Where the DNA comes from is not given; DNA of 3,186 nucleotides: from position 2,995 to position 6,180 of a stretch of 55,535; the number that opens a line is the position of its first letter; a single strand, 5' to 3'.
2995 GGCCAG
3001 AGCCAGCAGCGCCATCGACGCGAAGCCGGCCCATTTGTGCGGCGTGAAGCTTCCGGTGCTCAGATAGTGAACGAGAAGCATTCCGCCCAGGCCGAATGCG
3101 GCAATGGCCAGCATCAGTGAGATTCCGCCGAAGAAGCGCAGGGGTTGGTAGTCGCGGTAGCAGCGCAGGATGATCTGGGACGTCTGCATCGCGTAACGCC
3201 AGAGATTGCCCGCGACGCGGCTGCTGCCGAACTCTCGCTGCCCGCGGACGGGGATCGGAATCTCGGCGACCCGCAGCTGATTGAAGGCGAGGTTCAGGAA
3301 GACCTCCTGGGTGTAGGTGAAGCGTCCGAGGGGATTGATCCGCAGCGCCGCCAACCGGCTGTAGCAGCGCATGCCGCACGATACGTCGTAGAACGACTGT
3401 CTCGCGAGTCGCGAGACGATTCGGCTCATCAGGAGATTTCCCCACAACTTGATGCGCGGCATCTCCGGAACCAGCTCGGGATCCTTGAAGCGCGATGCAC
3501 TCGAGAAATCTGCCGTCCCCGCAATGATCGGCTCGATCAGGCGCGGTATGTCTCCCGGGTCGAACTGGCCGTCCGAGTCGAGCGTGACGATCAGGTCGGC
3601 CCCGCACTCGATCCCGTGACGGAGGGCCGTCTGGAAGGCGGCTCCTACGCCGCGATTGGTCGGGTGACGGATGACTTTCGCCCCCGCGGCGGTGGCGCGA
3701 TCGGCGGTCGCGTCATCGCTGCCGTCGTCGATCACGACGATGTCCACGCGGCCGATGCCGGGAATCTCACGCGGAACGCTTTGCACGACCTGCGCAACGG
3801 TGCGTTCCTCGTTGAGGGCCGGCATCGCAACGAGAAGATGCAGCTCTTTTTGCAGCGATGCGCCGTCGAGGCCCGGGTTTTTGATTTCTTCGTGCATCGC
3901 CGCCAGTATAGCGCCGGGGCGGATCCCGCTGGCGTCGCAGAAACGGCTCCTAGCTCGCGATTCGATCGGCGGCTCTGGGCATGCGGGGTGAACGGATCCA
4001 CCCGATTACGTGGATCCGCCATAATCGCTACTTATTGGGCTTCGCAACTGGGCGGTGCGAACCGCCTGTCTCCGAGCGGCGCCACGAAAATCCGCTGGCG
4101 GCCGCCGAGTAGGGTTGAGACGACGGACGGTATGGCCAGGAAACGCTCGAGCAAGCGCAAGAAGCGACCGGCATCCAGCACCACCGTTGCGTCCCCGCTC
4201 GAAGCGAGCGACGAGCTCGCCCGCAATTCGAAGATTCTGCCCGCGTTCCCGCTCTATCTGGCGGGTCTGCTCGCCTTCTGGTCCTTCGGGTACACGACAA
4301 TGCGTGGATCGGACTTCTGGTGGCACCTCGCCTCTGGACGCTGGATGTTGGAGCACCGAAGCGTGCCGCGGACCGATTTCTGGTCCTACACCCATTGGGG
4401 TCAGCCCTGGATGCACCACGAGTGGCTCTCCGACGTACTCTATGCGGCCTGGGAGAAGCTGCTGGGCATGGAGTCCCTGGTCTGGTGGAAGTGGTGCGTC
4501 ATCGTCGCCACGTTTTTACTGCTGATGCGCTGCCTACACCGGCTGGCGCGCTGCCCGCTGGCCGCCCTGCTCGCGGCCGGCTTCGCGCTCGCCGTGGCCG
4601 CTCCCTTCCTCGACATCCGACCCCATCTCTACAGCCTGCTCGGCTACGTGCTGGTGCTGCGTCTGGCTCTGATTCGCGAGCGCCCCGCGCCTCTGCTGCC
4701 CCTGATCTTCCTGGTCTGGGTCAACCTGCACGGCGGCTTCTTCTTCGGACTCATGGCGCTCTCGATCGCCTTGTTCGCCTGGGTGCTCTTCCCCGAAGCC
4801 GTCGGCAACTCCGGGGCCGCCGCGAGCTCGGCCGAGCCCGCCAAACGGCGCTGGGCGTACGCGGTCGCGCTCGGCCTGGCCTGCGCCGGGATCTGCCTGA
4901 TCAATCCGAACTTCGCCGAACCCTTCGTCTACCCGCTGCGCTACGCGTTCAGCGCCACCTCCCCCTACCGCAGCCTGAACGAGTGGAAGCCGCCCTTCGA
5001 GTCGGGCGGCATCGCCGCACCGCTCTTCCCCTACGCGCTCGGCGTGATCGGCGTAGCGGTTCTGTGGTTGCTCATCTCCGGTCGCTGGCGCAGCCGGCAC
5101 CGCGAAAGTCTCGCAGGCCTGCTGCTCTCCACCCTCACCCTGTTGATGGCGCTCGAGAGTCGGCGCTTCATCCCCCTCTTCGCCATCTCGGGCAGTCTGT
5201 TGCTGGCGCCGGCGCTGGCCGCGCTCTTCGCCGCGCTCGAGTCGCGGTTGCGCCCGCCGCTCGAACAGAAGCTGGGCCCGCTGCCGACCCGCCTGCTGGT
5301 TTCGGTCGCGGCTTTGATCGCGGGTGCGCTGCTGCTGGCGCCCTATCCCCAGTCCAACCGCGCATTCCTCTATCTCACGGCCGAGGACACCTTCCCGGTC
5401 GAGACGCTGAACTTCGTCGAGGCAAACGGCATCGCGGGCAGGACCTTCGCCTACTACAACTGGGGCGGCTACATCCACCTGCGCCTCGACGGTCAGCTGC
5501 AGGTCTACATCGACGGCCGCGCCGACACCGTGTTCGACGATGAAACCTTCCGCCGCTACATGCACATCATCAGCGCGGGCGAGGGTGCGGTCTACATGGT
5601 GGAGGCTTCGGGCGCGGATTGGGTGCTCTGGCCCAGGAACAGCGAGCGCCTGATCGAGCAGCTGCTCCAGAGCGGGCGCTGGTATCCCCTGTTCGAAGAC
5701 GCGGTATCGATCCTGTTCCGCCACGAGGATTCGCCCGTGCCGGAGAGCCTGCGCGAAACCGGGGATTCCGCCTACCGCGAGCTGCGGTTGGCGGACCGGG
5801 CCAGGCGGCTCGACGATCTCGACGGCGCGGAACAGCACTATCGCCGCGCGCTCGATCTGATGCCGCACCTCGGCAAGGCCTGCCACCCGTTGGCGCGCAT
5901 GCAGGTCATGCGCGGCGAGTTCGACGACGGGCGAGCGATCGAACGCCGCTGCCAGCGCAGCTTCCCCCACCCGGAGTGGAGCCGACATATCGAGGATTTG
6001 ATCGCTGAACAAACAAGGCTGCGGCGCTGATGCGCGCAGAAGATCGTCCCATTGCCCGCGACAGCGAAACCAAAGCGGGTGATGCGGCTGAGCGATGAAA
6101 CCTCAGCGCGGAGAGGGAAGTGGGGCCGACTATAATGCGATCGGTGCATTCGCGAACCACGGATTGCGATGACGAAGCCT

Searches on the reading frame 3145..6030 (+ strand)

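Call 32: search_protein_families(library=pfam, proteins=[window:3145-6030:+], max_evalue=0.001)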
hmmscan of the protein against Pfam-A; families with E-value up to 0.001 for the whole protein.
window:3145-6030:+ (961 aa): 0 families

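Call 77: search_protein_families(library=pfam, proteins=[window:3145-6030:+], max_evalue=0.01)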
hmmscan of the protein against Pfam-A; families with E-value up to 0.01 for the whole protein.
window:3145-6030:+ (961 aa): 2 families
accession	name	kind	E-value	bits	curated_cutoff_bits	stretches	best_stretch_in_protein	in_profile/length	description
PF07719.23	TPR_2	-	0.006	17.1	27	0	881-908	6-33/34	Tetratricopeptide repeat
PF14559.12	TPR_19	-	0.0067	17.2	25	0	890-932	5-47/68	Tetratricopeptide repeat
